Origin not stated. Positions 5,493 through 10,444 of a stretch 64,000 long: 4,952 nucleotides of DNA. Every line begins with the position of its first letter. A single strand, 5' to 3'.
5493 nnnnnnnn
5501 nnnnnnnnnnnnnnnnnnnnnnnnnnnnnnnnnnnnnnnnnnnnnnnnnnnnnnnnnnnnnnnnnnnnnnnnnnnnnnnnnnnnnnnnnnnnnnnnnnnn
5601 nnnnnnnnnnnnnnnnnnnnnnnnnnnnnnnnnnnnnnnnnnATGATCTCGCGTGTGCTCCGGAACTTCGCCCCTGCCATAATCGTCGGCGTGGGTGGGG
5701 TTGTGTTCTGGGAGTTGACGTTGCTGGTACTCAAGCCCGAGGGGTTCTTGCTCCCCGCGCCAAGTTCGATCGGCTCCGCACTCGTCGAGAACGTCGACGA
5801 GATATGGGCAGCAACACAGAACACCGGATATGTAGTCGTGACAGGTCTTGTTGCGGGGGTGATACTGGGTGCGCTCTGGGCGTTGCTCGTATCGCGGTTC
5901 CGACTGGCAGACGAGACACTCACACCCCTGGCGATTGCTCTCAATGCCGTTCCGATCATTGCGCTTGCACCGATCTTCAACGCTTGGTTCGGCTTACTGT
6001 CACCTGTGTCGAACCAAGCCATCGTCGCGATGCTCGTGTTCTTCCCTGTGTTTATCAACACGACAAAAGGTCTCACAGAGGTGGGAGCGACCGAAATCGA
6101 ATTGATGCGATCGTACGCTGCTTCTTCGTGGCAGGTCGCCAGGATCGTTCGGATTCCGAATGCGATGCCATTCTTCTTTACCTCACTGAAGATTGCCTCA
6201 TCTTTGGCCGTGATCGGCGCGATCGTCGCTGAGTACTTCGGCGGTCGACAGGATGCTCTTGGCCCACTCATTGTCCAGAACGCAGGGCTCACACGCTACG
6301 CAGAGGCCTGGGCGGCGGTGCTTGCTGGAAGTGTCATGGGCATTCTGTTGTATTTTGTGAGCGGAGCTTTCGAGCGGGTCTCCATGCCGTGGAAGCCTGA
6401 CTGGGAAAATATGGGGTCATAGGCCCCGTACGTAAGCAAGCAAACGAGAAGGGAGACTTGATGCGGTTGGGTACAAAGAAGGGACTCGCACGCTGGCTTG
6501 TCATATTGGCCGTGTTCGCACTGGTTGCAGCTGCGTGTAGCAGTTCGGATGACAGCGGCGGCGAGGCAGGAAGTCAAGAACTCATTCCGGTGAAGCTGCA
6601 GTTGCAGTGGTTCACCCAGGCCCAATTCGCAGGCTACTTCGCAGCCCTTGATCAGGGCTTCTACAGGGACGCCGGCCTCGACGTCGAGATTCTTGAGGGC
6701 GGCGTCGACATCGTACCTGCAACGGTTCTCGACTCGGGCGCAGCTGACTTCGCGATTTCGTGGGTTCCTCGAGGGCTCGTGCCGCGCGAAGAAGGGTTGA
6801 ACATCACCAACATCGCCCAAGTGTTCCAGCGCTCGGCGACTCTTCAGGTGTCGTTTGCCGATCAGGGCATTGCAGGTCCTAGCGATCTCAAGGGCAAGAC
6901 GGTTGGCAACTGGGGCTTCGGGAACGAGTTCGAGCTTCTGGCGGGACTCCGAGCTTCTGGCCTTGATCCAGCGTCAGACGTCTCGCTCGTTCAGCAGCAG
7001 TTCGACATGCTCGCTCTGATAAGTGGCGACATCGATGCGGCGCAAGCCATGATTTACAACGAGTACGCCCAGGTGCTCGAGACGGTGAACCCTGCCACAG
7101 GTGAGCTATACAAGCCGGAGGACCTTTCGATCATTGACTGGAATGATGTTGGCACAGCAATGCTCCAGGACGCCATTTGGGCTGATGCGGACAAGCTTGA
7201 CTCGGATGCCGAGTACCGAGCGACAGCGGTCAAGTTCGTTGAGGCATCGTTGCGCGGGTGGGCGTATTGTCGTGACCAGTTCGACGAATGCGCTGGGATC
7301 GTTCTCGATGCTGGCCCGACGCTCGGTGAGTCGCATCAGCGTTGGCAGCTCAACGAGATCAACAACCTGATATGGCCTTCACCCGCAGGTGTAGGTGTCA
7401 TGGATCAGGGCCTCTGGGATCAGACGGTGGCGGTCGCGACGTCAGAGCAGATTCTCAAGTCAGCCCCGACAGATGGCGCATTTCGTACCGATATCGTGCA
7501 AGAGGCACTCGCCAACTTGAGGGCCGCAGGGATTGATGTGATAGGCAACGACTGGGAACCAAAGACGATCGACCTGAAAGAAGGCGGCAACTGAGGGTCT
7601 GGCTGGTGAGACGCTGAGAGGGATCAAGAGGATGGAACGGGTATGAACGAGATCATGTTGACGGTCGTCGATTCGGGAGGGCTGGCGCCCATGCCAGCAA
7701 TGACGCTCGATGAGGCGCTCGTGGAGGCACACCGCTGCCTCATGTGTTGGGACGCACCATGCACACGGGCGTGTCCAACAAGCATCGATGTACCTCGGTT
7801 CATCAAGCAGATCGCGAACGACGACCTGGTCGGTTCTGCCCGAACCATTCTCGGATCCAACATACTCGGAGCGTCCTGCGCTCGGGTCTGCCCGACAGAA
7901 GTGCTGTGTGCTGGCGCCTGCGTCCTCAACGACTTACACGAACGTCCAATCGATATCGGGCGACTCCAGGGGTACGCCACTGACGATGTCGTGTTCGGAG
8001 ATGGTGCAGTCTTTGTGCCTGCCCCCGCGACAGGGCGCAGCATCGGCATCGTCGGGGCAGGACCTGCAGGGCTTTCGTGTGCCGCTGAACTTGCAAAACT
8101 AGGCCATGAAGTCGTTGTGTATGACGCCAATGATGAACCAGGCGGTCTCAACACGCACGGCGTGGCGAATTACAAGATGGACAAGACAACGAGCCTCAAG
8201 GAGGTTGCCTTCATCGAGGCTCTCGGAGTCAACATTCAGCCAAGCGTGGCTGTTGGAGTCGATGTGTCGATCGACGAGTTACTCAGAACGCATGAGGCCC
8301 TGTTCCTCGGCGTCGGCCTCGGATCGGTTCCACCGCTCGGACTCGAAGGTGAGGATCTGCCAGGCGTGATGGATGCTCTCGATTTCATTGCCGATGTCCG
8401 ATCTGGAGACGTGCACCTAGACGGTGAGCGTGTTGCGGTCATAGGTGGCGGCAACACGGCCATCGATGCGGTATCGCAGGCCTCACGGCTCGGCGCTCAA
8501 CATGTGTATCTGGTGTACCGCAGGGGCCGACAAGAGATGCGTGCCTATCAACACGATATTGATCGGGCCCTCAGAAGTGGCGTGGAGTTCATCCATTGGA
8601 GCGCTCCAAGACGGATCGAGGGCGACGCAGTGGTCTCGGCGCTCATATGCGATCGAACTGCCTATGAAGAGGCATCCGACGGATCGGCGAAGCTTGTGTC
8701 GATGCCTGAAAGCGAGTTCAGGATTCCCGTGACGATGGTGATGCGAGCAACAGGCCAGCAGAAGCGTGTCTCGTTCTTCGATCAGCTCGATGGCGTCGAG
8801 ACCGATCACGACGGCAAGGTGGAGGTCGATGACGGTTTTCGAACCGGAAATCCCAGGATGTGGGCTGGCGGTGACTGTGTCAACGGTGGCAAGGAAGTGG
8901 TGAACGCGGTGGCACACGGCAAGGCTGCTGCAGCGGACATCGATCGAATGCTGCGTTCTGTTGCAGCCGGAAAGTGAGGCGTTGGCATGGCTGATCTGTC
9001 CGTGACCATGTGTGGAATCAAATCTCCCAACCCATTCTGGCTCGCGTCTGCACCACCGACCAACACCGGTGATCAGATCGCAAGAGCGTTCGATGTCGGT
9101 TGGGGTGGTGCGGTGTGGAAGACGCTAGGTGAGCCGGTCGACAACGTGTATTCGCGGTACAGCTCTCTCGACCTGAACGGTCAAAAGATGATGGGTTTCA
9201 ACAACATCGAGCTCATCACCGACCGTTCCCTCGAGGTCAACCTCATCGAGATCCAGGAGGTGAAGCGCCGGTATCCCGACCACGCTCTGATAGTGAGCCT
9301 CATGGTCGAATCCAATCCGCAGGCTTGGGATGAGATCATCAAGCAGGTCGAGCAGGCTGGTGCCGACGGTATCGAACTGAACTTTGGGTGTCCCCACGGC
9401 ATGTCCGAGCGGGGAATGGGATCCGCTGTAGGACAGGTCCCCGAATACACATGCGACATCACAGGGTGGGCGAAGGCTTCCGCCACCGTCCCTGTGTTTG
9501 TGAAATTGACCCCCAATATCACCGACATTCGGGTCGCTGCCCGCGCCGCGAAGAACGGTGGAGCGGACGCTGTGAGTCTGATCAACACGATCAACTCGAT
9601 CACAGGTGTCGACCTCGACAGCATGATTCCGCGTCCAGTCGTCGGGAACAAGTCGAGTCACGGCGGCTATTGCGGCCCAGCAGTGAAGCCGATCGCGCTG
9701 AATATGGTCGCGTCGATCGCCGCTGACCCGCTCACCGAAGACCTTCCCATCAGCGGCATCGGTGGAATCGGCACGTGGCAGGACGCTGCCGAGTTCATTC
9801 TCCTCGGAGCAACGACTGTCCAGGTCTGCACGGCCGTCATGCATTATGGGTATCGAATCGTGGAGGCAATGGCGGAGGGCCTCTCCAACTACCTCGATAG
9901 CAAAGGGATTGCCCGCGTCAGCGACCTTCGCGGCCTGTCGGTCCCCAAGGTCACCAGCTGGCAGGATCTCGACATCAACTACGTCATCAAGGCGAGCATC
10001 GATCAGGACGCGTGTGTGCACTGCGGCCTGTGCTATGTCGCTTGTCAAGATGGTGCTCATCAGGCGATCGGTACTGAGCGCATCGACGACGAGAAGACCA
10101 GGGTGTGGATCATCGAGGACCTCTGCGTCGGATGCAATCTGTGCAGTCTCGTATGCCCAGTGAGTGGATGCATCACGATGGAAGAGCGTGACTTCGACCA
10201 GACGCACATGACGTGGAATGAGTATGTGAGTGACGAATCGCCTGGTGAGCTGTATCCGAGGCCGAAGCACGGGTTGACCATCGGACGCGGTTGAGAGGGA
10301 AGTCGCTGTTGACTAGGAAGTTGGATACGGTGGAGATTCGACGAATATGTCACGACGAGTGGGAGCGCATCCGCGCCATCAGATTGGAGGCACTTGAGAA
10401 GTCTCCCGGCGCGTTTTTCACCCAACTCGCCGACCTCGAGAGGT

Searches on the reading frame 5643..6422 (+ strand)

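Call 73: search_protein_families(library=pfam, proteins=[window:5643-6422:+], max_evalue=0.00001)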
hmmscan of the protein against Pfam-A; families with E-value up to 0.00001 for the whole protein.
window:5643-6422:+ (259 aa): 1 family
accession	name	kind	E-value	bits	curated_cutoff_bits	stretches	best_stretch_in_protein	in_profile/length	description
PF00528.27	BPD_transp_1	-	1.3e-22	80.9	26.4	1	72-245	1-176/184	Binding-protein-dependent transport system inner membrane component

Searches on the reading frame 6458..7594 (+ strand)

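Call 73: search_protein_families(library=pfam, proteins=[window:6458-7594:+], max_evalue=0.00001)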
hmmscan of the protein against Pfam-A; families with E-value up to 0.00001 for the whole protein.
window:6458-7594:+ (378 aa): 1 family
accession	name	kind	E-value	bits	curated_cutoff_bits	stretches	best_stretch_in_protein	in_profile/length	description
PF09084.16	NMT1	-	1.3e-35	123.8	20.5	1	55-274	2-212/216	NMT1/THI5 like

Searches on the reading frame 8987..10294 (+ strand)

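Call 73: search_protein_families(library=pfam, proteins=[window:8987-10294:+], max_evalue=0.00001)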
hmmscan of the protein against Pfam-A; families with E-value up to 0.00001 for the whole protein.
window:8987-10294:+ (435 aa): 8 families
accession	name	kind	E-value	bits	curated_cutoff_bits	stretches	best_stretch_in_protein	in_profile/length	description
PF01180.27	DHO_dh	-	4.8e-37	128.2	27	1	4-302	2-290/291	Dihydroorotate dehydrogenase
PF14697.11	Fer4_21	-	1.2e-18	67.4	35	1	336-398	1-59/59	4Fe-4S dicluster domain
PF00037.32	Fer4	-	1.3e-10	41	21.1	0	374-392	2-20/24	4Fe-4S binding domain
PF12797.12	Fer4_2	-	1.3e-08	34.7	24.5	0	372-392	2-22/22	4Fe-4S binding domain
PF01207.24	Dus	-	1.5e-08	34.6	20.4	1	106-194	60-153/311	Dihydrouridine synthase (Dus)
PF12838.12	Fer4_7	-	1.6e-07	32.1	27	1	343-392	2-50/52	4Fe-4S dicluster domain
PF12837.12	Fer4_6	-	1.2e-06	28.6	25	0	336-357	2-23/24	4Fe-4S binding domain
PF13237.11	Fer4_10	-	4.3e-06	27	25.5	0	373-396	2-26/53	4Fe-4S dicluster domain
